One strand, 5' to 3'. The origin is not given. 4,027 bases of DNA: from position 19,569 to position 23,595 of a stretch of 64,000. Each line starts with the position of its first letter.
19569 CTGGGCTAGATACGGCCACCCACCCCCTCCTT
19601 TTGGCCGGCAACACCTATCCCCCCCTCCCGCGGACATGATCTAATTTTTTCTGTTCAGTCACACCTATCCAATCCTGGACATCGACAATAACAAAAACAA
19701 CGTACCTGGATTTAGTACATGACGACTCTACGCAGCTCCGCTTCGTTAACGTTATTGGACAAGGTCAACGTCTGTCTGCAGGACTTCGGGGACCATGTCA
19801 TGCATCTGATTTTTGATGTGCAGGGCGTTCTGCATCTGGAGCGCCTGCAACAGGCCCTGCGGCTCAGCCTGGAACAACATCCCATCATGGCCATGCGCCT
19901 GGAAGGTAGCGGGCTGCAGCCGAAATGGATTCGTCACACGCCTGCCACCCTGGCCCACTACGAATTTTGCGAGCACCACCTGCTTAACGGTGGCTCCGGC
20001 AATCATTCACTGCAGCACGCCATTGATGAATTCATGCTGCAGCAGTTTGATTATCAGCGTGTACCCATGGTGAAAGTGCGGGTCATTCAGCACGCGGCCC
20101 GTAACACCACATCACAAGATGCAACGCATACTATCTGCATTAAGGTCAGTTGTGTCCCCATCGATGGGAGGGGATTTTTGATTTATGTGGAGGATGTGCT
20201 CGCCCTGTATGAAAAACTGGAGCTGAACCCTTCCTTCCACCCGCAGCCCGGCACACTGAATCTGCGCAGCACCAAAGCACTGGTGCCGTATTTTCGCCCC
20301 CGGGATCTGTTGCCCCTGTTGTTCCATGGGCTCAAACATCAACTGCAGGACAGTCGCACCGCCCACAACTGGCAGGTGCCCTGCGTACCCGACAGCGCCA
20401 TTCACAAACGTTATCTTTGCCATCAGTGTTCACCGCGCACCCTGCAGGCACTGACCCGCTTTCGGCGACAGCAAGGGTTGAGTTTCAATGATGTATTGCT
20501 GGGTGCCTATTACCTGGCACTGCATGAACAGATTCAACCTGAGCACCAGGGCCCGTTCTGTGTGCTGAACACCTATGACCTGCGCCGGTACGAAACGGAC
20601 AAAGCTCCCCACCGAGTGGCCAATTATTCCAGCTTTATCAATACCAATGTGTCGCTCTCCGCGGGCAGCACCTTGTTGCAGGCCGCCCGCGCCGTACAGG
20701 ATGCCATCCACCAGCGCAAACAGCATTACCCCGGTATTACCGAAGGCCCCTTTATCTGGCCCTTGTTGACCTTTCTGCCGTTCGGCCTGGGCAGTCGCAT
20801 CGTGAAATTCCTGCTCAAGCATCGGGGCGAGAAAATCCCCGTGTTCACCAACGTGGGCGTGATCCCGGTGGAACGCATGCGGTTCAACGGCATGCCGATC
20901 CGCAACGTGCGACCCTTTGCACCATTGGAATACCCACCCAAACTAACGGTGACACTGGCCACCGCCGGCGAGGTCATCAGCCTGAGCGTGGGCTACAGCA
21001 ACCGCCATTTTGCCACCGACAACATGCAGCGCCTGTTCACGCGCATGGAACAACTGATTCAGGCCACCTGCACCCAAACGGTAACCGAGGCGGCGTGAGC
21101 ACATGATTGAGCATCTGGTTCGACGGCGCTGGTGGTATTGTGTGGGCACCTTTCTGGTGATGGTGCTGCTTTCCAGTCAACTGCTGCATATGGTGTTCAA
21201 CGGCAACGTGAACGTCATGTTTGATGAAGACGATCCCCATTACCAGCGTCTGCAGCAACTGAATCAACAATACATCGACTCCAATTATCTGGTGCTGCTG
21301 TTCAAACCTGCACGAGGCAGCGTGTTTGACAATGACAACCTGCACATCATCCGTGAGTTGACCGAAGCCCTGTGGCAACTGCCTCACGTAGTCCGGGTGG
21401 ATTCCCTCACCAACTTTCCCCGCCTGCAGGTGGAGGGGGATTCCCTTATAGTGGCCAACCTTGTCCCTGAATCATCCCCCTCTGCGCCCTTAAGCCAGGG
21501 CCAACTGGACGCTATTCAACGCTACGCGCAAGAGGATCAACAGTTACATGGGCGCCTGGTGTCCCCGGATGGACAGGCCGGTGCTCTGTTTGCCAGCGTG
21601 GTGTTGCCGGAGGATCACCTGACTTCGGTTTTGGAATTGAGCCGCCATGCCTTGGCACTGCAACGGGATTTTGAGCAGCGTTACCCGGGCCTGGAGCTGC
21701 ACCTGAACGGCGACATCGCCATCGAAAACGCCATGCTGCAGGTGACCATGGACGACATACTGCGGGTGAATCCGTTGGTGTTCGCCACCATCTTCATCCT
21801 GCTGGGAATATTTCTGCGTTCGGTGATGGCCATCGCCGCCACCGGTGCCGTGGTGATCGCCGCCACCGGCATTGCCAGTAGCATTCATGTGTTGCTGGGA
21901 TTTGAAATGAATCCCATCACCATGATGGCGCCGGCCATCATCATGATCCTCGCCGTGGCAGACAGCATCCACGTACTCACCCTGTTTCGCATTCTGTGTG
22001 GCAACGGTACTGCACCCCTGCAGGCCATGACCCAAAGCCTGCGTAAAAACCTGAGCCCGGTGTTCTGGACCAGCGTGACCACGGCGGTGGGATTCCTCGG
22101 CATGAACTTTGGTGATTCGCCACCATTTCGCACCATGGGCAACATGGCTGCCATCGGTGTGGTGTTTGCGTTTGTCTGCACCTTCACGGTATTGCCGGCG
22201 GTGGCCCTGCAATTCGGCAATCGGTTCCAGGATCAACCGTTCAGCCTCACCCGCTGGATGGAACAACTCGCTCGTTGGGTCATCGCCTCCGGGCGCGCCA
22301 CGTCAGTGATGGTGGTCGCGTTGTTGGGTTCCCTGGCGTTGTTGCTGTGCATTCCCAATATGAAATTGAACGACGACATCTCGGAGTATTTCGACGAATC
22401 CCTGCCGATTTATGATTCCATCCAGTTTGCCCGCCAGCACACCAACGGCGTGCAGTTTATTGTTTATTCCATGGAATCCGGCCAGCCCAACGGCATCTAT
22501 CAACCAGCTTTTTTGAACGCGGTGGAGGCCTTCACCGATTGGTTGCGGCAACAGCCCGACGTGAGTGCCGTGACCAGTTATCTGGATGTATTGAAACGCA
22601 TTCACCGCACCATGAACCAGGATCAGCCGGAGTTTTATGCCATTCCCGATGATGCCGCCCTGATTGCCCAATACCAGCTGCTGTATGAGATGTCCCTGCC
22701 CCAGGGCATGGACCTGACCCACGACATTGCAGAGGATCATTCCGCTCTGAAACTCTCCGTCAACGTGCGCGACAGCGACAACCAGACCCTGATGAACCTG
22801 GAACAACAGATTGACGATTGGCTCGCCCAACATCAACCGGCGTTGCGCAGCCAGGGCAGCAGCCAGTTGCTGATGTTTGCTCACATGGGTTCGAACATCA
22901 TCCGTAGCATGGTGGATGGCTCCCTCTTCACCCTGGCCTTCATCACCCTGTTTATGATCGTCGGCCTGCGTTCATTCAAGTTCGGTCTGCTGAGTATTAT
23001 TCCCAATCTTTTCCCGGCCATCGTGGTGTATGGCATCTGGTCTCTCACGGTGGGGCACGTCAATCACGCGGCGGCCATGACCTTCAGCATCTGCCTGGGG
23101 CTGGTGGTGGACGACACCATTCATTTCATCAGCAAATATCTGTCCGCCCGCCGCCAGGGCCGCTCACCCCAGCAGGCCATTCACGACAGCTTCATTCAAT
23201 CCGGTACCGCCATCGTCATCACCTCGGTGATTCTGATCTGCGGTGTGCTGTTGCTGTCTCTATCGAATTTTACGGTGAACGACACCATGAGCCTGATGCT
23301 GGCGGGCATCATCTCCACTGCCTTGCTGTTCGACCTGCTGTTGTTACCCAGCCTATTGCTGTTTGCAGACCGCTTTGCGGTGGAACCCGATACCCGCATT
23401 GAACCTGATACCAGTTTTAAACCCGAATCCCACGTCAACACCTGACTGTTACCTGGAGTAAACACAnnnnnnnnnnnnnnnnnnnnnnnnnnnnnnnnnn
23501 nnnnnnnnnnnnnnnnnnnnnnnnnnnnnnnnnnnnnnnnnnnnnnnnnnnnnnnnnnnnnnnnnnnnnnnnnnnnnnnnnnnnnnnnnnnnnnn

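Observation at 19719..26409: Truncated Ole-like (OleA+OleD, no OleB/OleC) lipid cluster coupled to an MMPL exporter and a condensation-type acyltransferase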

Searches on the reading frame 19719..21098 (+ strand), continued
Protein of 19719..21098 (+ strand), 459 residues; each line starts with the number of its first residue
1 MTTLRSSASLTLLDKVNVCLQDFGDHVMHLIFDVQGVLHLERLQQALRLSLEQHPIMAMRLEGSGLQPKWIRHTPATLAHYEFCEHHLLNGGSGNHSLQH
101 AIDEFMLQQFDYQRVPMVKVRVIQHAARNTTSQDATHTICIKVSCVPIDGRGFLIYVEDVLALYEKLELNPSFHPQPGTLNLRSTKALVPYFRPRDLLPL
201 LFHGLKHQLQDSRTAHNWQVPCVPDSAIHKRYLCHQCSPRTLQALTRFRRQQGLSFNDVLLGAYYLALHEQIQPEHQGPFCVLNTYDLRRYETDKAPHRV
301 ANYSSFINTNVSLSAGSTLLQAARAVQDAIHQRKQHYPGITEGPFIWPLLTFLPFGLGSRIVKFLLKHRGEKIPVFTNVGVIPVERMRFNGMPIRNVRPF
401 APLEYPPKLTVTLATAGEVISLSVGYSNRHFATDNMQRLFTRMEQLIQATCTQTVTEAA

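Call 53: find_encoding_contigs(protein=P0157, flank=8000, max_places=2)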
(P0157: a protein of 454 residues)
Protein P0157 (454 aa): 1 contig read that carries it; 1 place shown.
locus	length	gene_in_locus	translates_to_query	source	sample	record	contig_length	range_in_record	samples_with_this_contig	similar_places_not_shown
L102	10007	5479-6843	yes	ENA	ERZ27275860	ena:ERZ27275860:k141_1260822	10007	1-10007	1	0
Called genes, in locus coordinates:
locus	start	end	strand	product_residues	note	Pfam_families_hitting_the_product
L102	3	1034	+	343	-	?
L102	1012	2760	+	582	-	PF02771:Acyl-CoA_dh_N, PF02770:Acyl-CoA_dh_M, PF00441:Acyl-CoA_dh_1, PF08028:Acyl-CoA_dh_2, PF00441:Acyl-CoA_dh_1, PF12186:AcylCoA_dehyd_C (weak)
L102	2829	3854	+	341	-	PF01073:3Beta_HSD, PF01370:Epimerase, PF02719:Polysacc_synt_2, PF04321:RmlD_sub_bind, PF05368:NmrA (weak), PF13460:NAD_binding_10, PF16363:GDP_Man_Dehyd, PF07993:NAD_binding_4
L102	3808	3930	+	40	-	-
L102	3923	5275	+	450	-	PF00668:Condensation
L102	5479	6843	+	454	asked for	-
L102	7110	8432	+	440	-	PF04015:DUF362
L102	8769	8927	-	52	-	-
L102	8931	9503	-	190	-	PF01243:PNPOx_N, PF12900:Pyridox_ox_2 (weak)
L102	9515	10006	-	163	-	?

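Call 56: search_protein_families(library=pfam, proteins=[L012:4936-5724:-, L012:6497-7624:+, L012:7642-8778:+, L012:8968-9780:+, L012:9962-11305:+, L012:11374-12528:-, L012:12646-14274:+, L012:14356-14901:-, L012:14933-15871:+], max_evalue=0.001)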
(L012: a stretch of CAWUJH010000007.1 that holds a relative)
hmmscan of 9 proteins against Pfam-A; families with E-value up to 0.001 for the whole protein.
L012:4936-5724:- (262 aa): 0 families

L012:6497-7624:+ (375 aa): 3 families
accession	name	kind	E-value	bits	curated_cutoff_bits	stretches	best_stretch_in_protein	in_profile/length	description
PF00175.26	NAD_binding_1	-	1.2e-12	48.9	22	1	158-261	2-107/109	Oxidoreductase NAD-binding domain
PF00970.30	FAD_binding_6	-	7e-07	29.9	21.1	1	49-145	3-97/99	Oxidoreductase FAD-binding domain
PF00111.32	Fer2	-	8.6e-06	26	21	1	302-365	8-74/77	2Fe-2S iron-sulfur cluster binding domain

L012:7642-8778:+ (378 aa): 1 family
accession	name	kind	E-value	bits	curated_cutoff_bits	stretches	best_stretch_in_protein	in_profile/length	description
PF00487.30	FA_desaturase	-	3.5e-27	96.2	29.7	1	95-351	14-251/253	Fatty acid desaturase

L012:8968-9780:+ (270 aa): 1 family
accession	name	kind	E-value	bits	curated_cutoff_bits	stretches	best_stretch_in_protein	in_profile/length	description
PF00797.23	Acetyltransf_2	-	9.5e-52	176.6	22.8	1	23-256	2-238/240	N-acetyltransferase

L012:9962-11305:+ (447 aa): 2 families
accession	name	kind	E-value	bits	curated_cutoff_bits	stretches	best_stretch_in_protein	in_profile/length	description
PF00668.25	Condensation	-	8e-09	35.1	30.6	1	28-163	24-164/456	Condensation domain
PF16911.10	PapA_C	-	4.8e-05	23.3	30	1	230-324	12-108/203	Phthiocerol/phthiodiolone dimycocerosyl transferase C-terminus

L012:11374-12528:- (384 aa): 4 families
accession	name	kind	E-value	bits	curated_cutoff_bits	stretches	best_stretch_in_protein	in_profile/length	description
PF02771.21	Acyl-CoA_dh_N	-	3.7e-09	37.4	22.9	1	28-99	19-90/113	Acyl-CoA dehydrogenase, N-terminal domain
PF02770.24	Acyl-CoA_dh_M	-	8.6e-09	35.9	33.3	1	141-216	21-97/97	Acyl-CoA dehydrogenase, middle domain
PF08028.16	Acyl-CoA_dh_2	-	7.9e-07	29.9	22.7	1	264-358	32-129/134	Acyl-CoA dehydrogenase, C-terminal domain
PF00441.29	Acyl-CoA_dh_1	-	0.0003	21.4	22.4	1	269-356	50-132/150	Acyl-CoA dehydrogenase, C-terminal domain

L012:12646-14274:+ (542 aa): 4 families
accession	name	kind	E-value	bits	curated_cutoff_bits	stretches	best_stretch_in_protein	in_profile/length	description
PF00486.34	Trans_reg_C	-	6.8e-17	61.8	26.2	1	32-105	3-77/77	Transcriptional regulatory protein, C terminal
PF07719.23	TPR_2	-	7.1e-09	35.6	27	0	312-328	17-33/34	Tetratricopeptide repeat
PF13431.12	TPR_17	-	4.3e-05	23.9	24.4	0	318-339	1-22/34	Tetratricopeptide repeat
PF13428.12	TPR_14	-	0.00058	20.7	23.5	0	312-336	17-41/44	Tetratricopeptide repeat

L012:14356-14901:- (181 aa): 13 families
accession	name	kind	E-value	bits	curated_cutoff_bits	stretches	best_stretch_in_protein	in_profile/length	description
PF14559.12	TPR_19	-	6.2e-13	49.3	25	1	104-167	5-67/68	Tetratricopeptide repeat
PF07719.23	TPR_2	-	3.7e-10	39.6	27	1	90-123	1-34/34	Tetratricopeptide repeat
PF13432.12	TPR_16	-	4.8e-10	40.1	32.7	1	69-122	10-63/65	Tetratricopeptide repeat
PF13431.12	TPR_17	-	4.5e-09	36.3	24.4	1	112-143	1-32/34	Tetratricopeptide repeat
PF13181.12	TPR_8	-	5.1e-09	36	25.7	1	90-123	1-34/34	Tetratricopeptide repeat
PF00515.34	TPR_1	-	6.8e-08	32.5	27.8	1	90-123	1-34/34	Tetratricopeptide repeat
PF13424.12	TPR_12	-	3.3e-07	30.8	30.1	1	90-149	3-70/77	Tetratricopeptide repeat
PF13414.12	TPR_11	-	1e-05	25.5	26.8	0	102-136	6-40/42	TPR repeat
PF13428.12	TPR_14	-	1.3e-05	25.8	23.5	0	92-133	3-44/44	Tetratricopeptide repeat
PF12895.13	ANAPC3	-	2.6e-05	24.9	27.2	1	70-148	3-80/82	Anaphase-promoting complex, cyclosome, subunit 3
PF23914.1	TPR_CcmH_CycH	-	5.1e-05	23.6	42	1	69-123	100-154/158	Cytochrome c-type biogenesis protein H TPR domain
PF13174.12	TPR_6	-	6.5e-05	23.8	26.3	0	95-122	5-32/33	Tetratricopeptide repeat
PF17874.7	TPR_MalT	-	0.00024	20.9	45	1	105-148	95-146/336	MalT-like TPR region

L012:14933-15871:+ (312 aa): 1 family
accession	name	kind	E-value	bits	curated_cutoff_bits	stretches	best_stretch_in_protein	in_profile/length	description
PF10118.14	Metal_hydrol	-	1.7e-69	234.7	33.2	1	54-296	3-247/247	Predicted metal-dependent hydrolase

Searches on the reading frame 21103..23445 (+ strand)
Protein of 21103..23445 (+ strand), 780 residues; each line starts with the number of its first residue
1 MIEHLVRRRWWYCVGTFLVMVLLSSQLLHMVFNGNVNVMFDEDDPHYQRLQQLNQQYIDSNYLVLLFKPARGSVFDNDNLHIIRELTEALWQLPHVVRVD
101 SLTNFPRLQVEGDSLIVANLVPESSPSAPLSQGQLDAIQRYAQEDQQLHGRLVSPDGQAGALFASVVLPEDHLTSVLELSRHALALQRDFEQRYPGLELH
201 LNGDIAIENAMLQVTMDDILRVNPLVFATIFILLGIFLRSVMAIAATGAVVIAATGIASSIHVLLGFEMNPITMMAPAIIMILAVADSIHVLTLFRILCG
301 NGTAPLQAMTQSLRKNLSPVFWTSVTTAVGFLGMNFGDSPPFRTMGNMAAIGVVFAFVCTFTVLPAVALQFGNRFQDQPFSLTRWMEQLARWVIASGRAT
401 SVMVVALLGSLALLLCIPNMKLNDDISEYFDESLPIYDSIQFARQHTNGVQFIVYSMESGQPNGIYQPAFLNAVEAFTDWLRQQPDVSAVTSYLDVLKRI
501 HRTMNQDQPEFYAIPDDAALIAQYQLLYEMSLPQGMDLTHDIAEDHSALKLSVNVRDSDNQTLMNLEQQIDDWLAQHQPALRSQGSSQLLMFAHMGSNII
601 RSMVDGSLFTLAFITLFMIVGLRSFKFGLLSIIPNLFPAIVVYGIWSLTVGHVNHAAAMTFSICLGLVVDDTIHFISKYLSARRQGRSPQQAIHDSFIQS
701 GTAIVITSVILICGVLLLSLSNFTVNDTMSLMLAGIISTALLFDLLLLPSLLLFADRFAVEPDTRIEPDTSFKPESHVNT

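Call 3: search_protein_families(library=pfam, proteins=[window:21103-23445:+], max_evalue=0.01)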
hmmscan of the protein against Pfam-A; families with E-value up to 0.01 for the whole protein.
window:21103-23445:+ (780 aa): 1 family
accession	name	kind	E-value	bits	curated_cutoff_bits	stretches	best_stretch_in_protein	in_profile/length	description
PF03176.21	MMPL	-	1.1e-32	113.8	20.5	2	51-378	17-311/333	MMPL family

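Call 4: search_protein_families(library=ncbifam, proteins=[window:21103-23445:+], max_evalue=0.01)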
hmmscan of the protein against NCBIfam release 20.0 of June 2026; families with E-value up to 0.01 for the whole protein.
window:21103-23445:+ (780 aa): 11 families
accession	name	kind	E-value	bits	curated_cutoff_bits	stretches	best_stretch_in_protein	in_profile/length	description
TIGR00921.1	2A067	subfamily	6.5e-30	103.8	351.9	2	400-759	5-350/733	hydrophobe/amphiphile efflux-3 (HAE3) family transporter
TIGR00833.1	actII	subfamily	1e-28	100.2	874.7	2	195-492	151-454/910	MMPL family RND transporter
TIGR03480.1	HpnN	hypoth_equivalog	1e-18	66.7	751.85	2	195-415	247-467/862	hopanoid biosynthesis associated RND transporter like protein HpnN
NF052374.1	HopndTporHpnN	equivalog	2.7e-09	35.7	1100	2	191-369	247-424/858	hopanoid transporter HpnN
TIGR00916.1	2A0604s01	subfamily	3e-08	33.6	148.6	1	593-738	80-225/231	SecD/SecF family protein translocase subunit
TIGR00966.2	transloc_SecF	equivalog_domain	1.2e-06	28.2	160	1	552-738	81-263/279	protein translocase subunit SecF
NF000037.1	RND_perm_OqxB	exception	0.00013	19.9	2200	1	220-393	348-520/1050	multidrug efflux RND transporter permease subunit OqxB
NF007905.0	PRK10614.1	equivalog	0.0016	16.1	1774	1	216-366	331-484/1025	multidrug efflux RND transporter permease subunit MdtC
NF045600.2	BstA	equivalog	0.0017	16.4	1400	1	612-716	296-402/903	sterol transporter cytoplasmic membrane protein BstA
TIGR01129.1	secD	equivalog_domain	0.0023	17.2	244.4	1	592-722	239-368/397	protein translocase subunit SecD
NF009580.0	PRK13023.1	equivalog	0.0094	14.2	1153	1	600-748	294-439/775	protein translocase subunit SecDF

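Call 50: search_solved_structures(query=window:21103-23445:+, max_evalue=0.001)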
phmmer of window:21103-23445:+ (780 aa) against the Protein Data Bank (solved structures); distinct sequences matched with E-value up to 0.001: 13.
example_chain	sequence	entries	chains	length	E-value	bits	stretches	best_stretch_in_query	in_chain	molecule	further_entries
9b43_A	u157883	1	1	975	1.4e-10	43.3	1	193-448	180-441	MmpL4 protein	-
9u4t_A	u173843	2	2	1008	1.6e-10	43.1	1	193-448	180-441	MmpL4 protein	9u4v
9rgb_D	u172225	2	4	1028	5.8e-08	34.7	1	192-448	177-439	Siderophore exporter MmpL5,Green fluorescent protein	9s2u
9u51_A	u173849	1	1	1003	9.8e-08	33.9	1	192-448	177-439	Siderophore exporter MmpL5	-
9gi0_B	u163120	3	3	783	2.4e-07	32.6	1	162-451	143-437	Siderophore exporter MmpL4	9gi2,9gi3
9syt_A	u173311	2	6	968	2.8e-07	32.4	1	162-446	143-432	Siderophore exporter MmpL4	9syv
9syj_A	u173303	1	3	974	2.9e-07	32.4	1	162-446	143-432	Siderophore exporter MmpL4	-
9dp6_A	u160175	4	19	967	1.2e-06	30.3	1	192-446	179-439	MmpL5 protein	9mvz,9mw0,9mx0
9b46_A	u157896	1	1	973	1.2e-06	30.3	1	192-446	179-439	MmpL5 protein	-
9rfu_D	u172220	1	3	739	1.5e-06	30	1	192-448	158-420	Siderophore exporter MmpL5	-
8zkp_A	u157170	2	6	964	2.5e-06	29.2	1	192-448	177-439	Siderophore exporter MmpL5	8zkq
7b8p_A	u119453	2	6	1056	0.00062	21.3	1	212-367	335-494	Efflux pump membrane transporter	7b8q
6ows_A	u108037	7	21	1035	0.0007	21.2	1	212-367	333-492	Efflux pump membrane transporter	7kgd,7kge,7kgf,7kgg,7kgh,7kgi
